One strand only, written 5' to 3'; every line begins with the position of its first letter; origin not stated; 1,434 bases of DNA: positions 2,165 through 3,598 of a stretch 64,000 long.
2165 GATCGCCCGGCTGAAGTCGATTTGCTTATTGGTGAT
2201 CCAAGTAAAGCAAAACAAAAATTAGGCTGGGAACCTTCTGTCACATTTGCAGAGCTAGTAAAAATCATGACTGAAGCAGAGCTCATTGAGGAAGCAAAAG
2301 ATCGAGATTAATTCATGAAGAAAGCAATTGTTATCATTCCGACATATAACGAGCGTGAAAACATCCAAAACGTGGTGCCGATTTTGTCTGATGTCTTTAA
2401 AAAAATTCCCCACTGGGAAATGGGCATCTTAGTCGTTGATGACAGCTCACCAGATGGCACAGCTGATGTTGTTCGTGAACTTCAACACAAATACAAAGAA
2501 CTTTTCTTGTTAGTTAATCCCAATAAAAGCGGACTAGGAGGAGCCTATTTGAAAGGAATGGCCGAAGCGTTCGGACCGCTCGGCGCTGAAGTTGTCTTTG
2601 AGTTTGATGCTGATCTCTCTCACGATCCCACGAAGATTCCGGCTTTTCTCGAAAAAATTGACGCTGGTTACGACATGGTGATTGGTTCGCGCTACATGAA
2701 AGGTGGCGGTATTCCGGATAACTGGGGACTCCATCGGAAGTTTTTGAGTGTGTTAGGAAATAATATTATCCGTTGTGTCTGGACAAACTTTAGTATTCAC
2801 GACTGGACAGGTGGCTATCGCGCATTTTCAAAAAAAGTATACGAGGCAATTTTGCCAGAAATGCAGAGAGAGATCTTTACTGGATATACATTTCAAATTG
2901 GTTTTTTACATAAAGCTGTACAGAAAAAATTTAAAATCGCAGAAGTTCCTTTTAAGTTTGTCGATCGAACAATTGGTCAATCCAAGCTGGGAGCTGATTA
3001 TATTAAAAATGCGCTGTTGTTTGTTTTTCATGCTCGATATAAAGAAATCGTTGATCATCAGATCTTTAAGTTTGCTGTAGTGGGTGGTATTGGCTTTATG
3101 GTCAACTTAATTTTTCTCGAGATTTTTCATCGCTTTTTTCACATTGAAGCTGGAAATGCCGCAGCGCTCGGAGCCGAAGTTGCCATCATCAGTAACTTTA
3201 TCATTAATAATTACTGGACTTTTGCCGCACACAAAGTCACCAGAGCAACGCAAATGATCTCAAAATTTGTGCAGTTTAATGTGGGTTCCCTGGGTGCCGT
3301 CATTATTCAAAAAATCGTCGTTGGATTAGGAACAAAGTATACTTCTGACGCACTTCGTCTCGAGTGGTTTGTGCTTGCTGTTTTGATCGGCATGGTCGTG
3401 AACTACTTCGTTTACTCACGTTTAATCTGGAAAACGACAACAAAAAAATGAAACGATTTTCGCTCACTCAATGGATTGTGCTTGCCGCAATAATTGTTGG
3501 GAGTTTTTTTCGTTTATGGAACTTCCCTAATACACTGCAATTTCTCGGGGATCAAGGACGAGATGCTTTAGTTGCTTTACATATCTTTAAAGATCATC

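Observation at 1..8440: GDP-6-deoxyhexose synthesis coupled to two Dpm1-like GT2 synthases and three GT-C membrane transferases: a lipid-linked extracytoplasmic glycosylation system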

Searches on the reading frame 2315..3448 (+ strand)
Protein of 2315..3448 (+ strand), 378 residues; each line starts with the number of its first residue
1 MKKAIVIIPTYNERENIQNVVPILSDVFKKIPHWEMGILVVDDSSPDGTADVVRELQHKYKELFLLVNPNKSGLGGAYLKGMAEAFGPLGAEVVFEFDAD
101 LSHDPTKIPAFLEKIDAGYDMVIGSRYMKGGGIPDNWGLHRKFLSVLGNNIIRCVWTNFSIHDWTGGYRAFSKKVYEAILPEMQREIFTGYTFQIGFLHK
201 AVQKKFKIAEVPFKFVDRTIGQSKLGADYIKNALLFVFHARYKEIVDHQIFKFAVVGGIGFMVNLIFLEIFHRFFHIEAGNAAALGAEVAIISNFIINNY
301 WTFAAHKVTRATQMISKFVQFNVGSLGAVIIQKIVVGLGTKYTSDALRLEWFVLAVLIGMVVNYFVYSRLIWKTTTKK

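Call 7: search_protein_families(library=pfam, proteins=[window:2315-3448:+], max_evalue=0.01)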
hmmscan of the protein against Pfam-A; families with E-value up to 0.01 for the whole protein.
window:2315-3448:+ (378 aa): 3 families
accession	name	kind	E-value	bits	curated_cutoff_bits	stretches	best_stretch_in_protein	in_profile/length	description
PF00535.33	Glycos_transf_2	-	5.3e-29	101.8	23.3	1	6-179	2-167/168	Glycosyl transferase family 2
PF04138.20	GtrA_DPMS_TM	-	6.2e-17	62.3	26.1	1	252-372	1-117/117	GtrA/DPMS, transmembrane domain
PF13641.12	Glyco_tranf_2_3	-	0.003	18.1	27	1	5-129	4-126/230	Glycosyltransferase like family 2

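Call 8: search_protein_families(library=ncbifam, proteins=[window:2315-3448:+], max_evalue=0.01)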
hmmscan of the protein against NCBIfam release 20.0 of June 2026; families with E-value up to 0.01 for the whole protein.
window:2315-3448:+ (378 aa): 17 families
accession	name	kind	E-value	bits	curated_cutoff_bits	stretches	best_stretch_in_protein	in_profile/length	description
NF047588.1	GlcsyltransPgfSStrep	equivalog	1.1e-16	60.9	500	1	4-210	3-199/308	glycosyltransferase PgfS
TIGR04182.1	glyco_TIGR04182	equivalog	2.3e-16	60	325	1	5-263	3-237/293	S-layer glycoprotein N-glycosyltransferase AglJ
NF007986.1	PRK10714.1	equivalog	3.1e-15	56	529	1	2-225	6-210/316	undecaprenyl-phosphate 4-deoxy-4-formamido-L-arabinose transferase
NF058614.1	PPMAGASynPpgS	equivalog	2.1e-13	50.2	370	1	5-223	3-204/226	polyprenyl-phospho-N-acetylgalactosaminyl synthase PpgS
NF041391.1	DPhHxTase_Halo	equivalog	3.8e-12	45.6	375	1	10-225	3-192/213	dolichyl-phosphate hexose transferase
NF041875.1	EPS_EpsD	equivalog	2.4e-08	33.7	370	1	6-119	3-108/325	exopolysaccharide biosynthesis glycosyltransferase EpsD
NF038302.1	EPS_HpsE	equivalog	1.1e-07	31.1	300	1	6-86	5-86/307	hormogonium polysaccharide biosynthesis glycosyltransferase HpsE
TIGR03469.1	HpnB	hypoth_equivalog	3.7e-07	29.5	379.25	1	5-117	47-162/386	hopene-associated glycosyltransferase HpnB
NF050050.1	ProtGlycPglI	equivalog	6e-07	29.1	500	1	3-129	3-122/306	GalNAc(5)-diNAcBac-PP-undecaprenol beta-1,3-glucosyltransferase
TIGR03937.1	PgaC_IcaA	equivalog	1.3e-06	27.7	422.3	1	4-85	47-124/407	poly-beta-1,6-N-acetyl-D-glucosamine synthase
TIGR04283.1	glyco_like_mftF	equivalog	7.9e-06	25.6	182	1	6-59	3-52/221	TIGR04283 family arsenosugar biosynthesis glycosyltransferase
NF045692.1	OglycostaseCruG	equivalog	2.8e-05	23.2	600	1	3-122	42-160/386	2'-O-glycosyltransferase CruG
NF047683.1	TeichurnBiosyTuaG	equivalog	7e-05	22.6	400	1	5-77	9-77/252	teichuronic acid biosynthesis protein TuaG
NF041865.1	EpsU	equivalog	0.00012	21.2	700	1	3-121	40-153/394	exopolysaccharide biosynthesis GT2 family glycosyltransferase EpsU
NF007482.0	PRK10073.1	equivalog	0.00016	20.8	423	1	4-88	8-87/334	glycosyltransferase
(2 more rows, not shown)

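Call 15: search_solved_structures(query=window:2315-3448:+, max_evalue=0.001)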
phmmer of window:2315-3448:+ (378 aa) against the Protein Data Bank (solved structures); distinct sequences matched with E-value up to 0.001: 7.
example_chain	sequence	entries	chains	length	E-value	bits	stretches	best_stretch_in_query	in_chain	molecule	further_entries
5mlz_A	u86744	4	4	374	1.3e-39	139.4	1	3-362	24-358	Dolichol monophosphate mannose synthase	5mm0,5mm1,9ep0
9hwj_A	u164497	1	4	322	3.5e-13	52.5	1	2-226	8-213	Undecaprenyl-phosphate 4-deoxy-4-formamido-L-arabinose transferase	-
9bhc_C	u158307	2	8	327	2.7e-11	46.2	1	2-225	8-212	Undecaprenyl-phosphate 4-deoxy-4-formamido-L-arabinose transferase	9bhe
8vxh_A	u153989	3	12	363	3.7e-11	45.8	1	2-225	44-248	Undecaprenyl-phosphate 4-deoxy-4-formamido-L-arabinose transferase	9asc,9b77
5eke_A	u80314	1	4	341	3.3e-07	32.8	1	6-191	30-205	Uncharacterized glycosyltransferase sll0501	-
5ekp_C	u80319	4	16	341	3.3e-07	32.8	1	6-188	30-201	Uncharacterized glycosyltransferase sll0501 | Glycosyltransferase sll0501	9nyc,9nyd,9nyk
9nye_A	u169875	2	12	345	3.4e-07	32.7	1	6-188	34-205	Glycosyltransferase sll0501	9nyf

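Call 63: search_solved_structures(query=window:2315-3448:+, max_evalue=1e-20, show_alignments=1)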
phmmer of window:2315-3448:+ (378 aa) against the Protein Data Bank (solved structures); distinct sequences matched with E-value up to 1e-20: 1.
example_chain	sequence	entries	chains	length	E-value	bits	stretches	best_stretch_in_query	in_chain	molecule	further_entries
5mlz_A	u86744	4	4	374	1.3e-39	139.4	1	3-362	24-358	Dolichol monophosphate mannose synthase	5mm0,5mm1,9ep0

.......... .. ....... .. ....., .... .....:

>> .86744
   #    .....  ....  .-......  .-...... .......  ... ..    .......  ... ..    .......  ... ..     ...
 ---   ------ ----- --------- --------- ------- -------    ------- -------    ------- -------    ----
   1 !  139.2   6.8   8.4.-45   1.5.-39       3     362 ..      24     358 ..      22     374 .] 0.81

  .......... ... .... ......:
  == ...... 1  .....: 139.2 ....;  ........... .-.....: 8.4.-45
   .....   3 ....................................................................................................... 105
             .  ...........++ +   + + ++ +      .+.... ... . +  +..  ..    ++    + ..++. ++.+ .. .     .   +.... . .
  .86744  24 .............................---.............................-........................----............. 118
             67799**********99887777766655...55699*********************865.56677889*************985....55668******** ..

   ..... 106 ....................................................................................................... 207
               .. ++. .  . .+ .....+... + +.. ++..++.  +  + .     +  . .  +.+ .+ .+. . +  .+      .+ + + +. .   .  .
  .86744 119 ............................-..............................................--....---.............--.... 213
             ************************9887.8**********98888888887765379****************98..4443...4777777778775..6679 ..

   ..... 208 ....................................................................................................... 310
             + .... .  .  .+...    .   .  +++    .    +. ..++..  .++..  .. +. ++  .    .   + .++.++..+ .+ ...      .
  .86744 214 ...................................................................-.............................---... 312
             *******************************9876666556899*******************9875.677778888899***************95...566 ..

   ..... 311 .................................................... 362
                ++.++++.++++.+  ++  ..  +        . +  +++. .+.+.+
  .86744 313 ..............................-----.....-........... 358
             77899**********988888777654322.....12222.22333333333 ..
